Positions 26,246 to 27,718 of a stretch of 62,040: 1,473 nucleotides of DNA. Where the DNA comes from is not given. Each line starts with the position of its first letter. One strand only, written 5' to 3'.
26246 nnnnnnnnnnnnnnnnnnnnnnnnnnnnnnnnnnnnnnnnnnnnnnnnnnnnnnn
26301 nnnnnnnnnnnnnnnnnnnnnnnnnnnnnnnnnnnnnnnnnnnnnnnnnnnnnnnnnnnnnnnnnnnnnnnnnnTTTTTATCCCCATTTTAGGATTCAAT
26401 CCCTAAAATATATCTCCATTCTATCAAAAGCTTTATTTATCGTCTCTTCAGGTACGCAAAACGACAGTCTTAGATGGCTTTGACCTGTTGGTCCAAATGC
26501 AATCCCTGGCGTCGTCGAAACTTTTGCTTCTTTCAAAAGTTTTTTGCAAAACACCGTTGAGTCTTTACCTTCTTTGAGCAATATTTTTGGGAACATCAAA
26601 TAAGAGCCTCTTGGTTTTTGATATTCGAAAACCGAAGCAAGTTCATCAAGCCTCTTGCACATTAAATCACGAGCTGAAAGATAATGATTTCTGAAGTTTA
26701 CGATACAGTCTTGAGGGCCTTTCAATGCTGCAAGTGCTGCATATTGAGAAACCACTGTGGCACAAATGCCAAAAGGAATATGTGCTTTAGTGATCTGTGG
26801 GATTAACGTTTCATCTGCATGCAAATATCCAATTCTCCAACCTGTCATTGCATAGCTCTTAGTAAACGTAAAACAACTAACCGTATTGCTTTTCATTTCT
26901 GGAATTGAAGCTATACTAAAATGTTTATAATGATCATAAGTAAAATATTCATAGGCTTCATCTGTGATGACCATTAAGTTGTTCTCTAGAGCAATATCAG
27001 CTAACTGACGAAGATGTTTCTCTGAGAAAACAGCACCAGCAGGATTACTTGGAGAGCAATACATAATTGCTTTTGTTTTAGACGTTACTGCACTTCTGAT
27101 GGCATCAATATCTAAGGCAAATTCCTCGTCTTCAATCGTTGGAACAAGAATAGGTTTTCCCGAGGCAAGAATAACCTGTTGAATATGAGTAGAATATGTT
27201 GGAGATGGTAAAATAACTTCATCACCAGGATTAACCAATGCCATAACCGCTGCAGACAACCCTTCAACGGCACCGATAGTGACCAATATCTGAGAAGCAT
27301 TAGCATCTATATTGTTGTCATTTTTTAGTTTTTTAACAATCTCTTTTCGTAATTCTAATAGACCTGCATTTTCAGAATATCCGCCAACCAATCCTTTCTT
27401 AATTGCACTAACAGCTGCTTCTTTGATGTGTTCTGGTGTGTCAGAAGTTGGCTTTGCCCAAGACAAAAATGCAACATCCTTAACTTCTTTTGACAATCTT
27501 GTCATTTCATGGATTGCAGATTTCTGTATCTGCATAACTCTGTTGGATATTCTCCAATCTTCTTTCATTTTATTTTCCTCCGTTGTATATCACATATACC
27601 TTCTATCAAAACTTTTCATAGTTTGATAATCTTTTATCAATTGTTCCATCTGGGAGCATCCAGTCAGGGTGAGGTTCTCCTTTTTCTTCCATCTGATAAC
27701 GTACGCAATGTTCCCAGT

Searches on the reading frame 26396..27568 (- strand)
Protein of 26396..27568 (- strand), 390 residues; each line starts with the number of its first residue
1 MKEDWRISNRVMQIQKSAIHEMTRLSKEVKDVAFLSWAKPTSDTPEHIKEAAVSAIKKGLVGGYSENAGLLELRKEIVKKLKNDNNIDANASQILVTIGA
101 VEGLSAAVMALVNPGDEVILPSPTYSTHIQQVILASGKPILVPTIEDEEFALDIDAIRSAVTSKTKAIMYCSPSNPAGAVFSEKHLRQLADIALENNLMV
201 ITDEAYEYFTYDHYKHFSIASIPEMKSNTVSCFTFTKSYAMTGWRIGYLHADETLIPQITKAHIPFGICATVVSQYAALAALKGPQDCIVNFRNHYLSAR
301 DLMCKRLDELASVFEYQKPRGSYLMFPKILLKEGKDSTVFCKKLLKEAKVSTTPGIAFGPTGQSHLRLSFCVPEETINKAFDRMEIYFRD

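Call 24: search_protein_families(library=pfam, proteins=[window:26396-27568:-], max_evalue=0.0001)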
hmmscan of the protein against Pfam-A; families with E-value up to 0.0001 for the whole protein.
window:26396-27568:- (390 aa): 5 families
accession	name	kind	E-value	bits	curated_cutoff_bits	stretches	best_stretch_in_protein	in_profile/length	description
PF00155.27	Aminotran_1_2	-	7.5e-62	210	19.7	1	40-383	11-360/361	Aminotransferase class I and II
PF01041.23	DegT_DnrJ_EryC1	-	2.4e-12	47.2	19.8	1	101-205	49-147/360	DegT/DnrJ/EryC1/StrS aminotransferase family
PF00266.25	Aminotran_5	-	2.8e-06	27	21.5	1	86-205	55-177/371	Aminotransferase class-V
PF01053.26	Cys_Met_Meta_PP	-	1.8e-05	23.9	27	1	103-205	79-175/381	Cys/Met metabolism PLP-dependent enzyme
PF12897.13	Asp_aminotransf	-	3.4e-05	23.3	27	1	70-325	81-345/421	Aspartate amino-transferase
